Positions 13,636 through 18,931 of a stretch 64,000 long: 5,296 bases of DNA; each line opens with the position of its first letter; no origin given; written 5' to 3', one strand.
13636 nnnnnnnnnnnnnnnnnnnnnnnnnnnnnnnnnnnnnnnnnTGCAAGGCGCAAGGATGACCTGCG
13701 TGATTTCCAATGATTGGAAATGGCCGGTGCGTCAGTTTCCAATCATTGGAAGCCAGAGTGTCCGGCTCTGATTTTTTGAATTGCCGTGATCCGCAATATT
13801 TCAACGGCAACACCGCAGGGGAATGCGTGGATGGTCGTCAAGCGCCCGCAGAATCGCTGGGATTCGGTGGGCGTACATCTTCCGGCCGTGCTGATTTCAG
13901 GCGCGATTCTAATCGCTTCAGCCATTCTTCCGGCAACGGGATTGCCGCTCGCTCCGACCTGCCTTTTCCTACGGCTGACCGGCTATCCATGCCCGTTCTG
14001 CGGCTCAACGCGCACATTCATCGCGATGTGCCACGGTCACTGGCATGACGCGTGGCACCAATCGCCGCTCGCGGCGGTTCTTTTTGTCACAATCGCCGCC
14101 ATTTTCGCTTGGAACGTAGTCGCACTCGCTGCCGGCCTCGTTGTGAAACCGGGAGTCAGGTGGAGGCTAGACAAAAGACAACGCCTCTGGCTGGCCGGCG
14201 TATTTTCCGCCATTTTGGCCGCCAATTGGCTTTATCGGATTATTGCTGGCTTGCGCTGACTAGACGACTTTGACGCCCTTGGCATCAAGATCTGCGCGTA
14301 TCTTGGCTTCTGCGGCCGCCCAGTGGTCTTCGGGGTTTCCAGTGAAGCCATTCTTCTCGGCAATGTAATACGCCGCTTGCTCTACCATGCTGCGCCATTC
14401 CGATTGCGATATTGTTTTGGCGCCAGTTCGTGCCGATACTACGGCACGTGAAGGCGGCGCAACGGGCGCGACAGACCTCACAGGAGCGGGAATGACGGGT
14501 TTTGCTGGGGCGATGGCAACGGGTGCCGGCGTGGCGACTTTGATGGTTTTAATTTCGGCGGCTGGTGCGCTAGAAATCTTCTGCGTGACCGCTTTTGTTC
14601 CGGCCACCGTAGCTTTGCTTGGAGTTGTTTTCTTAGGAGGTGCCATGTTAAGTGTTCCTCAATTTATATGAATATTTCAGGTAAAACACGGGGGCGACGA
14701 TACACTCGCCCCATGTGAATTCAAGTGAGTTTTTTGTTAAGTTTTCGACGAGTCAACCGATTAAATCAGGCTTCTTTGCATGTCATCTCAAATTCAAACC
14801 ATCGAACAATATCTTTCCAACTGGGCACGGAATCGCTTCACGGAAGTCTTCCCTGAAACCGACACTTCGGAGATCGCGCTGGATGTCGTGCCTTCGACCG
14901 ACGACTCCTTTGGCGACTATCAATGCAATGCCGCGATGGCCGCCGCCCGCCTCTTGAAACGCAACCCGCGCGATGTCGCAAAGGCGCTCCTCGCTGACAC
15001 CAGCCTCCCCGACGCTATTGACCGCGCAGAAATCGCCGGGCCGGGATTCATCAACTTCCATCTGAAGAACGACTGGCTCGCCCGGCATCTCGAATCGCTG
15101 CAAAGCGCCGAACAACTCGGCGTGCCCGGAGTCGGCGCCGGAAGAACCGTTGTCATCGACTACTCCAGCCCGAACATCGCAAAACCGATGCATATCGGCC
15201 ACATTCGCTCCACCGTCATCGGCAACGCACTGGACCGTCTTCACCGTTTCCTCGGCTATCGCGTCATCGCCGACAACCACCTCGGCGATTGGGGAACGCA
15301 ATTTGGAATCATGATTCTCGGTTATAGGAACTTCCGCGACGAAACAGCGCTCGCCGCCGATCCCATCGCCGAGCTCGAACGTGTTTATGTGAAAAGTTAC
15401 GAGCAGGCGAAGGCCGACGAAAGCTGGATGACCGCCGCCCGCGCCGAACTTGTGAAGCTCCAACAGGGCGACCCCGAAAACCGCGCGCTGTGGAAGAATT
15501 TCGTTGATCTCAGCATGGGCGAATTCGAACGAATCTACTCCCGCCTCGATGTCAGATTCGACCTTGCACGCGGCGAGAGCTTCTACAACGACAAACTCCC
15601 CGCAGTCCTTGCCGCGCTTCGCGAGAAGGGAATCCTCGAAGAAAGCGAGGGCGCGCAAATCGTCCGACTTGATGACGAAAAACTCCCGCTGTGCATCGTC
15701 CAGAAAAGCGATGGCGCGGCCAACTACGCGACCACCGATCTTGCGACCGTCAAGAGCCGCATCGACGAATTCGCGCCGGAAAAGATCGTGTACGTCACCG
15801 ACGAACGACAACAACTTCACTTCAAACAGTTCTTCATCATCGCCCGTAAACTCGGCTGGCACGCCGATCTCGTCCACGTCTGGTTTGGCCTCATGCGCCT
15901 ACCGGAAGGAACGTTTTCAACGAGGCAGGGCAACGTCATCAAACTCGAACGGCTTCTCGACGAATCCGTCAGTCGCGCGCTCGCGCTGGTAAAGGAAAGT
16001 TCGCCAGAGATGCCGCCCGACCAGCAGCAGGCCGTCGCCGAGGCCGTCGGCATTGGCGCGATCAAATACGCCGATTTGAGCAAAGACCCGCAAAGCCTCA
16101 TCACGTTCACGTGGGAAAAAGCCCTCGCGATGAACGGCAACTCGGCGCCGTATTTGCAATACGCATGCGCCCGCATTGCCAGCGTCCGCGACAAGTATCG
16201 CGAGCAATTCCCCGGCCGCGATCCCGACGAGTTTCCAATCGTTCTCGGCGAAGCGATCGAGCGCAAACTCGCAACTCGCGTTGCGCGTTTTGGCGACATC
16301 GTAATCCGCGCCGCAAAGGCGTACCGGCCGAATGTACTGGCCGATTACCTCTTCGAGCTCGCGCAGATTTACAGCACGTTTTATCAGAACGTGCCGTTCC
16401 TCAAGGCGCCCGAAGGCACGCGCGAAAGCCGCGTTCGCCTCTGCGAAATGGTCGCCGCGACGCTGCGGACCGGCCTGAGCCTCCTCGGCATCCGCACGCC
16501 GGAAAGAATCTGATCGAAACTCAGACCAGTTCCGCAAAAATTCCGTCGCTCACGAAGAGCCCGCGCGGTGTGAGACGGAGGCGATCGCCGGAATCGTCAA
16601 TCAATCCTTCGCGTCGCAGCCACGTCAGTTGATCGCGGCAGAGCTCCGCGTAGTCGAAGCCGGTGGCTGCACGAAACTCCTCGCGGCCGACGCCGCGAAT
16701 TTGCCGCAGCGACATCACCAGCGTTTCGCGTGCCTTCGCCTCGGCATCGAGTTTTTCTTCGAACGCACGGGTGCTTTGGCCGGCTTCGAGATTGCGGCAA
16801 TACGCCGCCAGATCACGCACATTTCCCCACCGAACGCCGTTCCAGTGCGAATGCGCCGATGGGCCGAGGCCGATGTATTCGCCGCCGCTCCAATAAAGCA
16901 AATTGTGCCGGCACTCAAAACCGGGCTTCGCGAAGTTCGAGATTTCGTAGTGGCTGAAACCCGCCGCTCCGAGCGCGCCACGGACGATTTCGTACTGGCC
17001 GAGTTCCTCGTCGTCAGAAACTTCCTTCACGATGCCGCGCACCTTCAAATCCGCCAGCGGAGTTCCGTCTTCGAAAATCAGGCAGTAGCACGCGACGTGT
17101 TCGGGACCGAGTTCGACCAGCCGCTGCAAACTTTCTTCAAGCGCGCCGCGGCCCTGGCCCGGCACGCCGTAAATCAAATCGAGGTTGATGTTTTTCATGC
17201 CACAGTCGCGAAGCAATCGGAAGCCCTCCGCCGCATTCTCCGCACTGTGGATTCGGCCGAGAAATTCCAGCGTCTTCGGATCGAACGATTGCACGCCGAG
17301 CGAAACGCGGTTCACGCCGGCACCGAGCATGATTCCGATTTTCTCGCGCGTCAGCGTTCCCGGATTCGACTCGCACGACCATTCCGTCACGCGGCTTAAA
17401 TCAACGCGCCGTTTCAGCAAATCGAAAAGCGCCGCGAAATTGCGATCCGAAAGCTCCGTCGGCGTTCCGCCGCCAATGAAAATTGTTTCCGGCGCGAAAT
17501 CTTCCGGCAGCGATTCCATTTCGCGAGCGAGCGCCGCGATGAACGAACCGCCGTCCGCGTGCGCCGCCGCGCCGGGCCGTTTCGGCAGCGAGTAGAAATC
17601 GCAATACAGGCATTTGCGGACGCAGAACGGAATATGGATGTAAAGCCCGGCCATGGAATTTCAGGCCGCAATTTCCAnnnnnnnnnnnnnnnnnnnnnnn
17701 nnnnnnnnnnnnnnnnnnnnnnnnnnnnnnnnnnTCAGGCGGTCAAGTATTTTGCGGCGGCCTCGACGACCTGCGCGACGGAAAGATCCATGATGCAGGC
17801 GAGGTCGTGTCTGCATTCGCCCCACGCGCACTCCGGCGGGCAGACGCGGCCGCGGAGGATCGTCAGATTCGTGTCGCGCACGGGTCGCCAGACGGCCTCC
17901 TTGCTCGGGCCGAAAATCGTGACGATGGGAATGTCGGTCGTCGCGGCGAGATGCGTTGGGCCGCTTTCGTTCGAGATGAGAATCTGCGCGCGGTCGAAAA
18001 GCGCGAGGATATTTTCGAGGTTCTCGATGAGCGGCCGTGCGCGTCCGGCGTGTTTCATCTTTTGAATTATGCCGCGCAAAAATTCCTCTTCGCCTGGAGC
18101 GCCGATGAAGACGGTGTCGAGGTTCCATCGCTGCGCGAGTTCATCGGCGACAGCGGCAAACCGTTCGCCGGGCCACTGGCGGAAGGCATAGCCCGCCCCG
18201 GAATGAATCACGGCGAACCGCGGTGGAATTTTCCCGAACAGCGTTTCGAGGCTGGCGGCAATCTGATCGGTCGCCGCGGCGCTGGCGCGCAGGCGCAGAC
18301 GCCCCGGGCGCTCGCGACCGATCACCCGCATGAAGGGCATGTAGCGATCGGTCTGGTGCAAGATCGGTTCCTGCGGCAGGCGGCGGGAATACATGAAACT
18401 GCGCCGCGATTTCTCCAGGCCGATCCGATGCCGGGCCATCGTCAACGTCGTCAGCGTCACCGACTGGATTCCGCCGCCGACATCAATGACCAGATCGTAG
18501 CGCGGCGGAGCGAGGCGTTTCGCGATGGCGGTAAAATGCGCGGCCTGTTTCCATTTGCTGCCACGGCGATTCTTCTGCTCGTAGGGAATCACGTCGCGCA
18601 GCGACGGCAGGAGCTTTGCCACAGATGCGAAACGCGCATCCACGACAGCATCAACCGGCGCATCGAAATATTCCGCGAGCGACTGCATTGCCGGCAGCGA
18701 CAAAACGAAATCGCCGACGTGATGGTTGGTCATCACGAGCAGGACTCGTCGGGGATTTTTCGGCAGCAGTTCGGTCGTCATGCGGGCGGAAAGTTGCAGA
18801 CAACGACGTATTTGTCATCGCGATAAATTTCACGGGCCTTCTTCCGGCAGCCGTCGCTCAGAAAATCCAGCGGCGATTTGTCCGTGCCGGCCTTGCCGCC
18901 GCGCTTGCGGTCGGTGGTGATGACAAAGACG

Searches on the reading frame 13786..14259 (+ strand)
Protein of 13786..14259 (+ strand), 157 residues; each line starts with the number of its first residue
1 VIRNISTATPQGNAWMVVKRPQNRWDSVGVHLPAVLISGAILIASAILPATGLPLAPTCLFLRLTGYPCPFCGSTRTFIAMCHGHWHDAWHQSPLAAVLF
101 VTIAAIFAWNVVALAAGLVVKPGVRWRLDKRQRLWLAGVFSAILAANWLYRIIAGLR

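Call 14: search_protein_families(library=pfam, proteins=[window:13786-14259:+])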
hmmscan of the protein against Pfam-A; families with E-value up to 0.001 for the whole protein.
window:13786-14259:+ (157 aa): 1 family
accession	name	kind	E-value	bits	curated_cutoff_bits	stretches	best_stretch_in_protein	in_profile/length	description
PF10825.13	DUF2752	-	3.2e-15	56.4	27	1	59-105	1-47/49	Protein of unknown function (DUF2752)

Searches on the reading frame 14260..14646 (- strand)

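Call 19: search_protein_families(library=pfam, proteins=[window:14260-14646:-])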
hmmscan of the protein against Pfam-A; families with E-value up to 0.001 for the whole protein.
window:14260-14646:- (128 aa): 1 family
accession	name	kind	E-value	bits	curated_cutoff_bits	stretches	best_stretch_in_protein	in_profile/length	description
PF11154.13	DUF2934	-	3.4e-11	43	22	1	83-118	1-37/37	Protein of unknown function (DUF2934)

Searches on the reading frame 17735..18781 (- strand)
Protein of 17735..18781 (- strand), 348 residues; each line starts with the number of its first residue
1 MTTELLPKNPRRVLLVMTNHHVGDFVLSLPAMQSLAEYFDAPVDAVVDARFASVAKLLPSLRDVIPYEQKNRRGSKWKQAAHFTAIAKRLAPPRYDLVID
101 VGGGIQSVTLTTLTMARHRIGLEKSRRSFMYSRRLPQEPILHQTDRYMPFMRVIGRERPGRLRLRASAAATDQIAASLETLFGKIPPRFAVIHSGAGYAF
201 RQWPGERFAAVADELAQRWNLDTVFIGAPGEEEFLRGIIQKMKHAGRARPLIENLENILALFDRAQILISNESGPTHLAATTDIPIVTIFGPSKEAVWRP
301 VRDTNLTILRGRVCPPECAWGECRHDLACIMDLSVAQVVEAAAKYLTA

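Call 14: search_protein_families(library=pfam, proteins=[window:17735-18781:-])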
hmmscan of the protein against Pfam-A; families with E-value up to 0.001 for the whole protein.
window:17735-18781:- (348 aa): 1 family
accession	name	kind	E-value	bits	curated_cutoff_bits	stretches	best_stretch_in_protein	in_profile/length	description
PF01075.23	Glyco_transf_9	-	4.7e-28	98.6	22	1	85-312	3-231/247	Glycosyltransferase family 9 (heptosyltransferase)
